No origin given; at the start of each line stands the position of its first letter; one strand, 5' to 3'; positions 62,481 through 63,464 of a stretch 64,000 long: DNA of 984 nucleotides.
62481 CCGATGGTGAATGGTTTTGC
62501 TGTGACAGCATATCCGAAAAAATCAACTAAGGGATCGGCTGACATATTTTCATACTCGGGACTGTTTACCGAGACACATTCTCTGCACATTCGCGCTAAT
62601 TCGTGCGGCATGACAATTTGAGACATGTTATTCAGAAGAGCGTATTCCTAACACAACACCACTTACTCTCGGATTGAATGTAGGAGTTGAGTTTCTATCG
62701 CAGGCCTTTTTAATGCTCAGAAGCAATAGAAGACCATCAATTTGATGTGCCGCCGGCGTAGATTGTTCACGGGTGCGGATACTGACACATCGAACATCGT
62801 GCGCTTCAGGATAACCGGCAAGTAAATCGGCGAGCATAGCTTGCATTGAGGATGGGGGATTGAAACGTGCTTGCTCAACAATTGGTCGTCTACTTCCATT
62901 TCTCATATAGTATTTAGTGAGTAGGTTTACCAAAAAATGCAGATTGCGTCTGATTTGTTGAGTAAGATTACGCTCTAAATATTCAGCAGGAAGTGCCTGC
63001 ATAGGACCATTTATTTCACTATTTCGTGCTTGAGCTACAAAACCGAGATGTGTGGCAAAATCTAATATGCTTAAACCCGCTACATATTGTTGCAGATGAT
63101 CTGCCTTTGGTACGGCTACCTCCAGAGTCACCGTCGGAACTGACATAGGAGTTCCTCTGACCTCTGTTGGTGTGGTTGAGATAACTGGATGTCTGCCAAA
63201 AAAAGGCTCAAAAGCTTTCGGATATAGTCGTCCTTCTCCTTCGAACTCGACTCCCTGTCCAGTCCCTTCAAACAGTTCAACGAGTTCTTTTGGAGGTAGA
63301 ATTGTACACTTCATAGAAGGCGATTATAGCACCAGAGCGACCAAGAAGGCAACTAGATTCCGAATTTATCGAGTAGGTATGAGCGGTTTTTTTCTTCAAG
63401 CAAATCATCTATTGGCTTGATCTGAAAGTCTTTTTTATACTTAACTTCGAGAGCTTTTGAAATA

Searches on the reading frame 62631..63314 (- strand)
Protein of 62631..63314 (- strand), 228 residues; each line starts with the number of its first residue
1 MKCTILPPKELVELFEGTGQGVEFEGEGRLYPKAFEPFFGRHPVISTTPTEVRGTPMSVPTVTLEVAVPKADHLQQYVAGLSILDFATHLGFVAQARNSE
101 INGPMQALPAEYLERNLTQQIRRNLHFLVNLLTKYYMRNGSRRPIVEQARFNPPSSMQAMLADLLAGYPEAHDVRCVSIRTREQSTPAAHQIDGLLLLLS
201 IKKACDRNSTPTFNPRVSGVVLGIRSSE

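Call 15: find_encoding_contigs(protein=window:62631-63314:-, flank=10000, max_places=3)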
Protein window:62631-63314:- (228 aa): 4 contigs read that carry it; 3 places shown.
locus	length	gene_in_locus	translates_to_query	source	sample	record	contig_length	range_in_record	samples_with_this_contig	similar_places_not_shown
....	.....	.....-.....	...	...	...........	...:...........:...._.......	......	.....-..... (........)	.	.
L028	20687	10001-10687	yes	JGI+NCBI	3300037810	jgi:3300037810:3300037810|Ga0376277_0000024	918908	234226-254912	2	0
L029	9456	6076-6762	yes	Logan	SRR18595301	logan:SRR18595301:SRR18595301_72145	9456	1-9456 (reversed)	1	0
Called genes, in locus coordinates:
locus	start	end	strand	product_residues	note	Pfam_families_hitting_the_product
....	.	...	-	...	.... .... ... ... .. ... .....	-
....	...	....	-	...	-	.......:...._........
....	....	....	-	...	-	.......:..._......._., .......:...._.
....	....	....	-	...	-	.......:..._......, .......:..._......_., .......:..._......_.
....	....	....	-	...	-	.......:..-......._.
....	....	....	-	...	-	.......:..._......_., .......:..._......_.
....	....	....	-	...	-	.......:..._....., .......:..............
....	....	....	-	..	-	-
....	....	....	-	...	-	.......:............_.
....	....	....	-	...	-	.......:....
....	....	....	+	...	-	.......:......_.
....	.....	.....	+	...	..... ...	-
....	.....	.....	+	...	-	-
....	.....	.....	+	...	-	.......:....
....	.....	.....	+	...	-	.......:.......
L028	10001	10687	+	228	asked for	-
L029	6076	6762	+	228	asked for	-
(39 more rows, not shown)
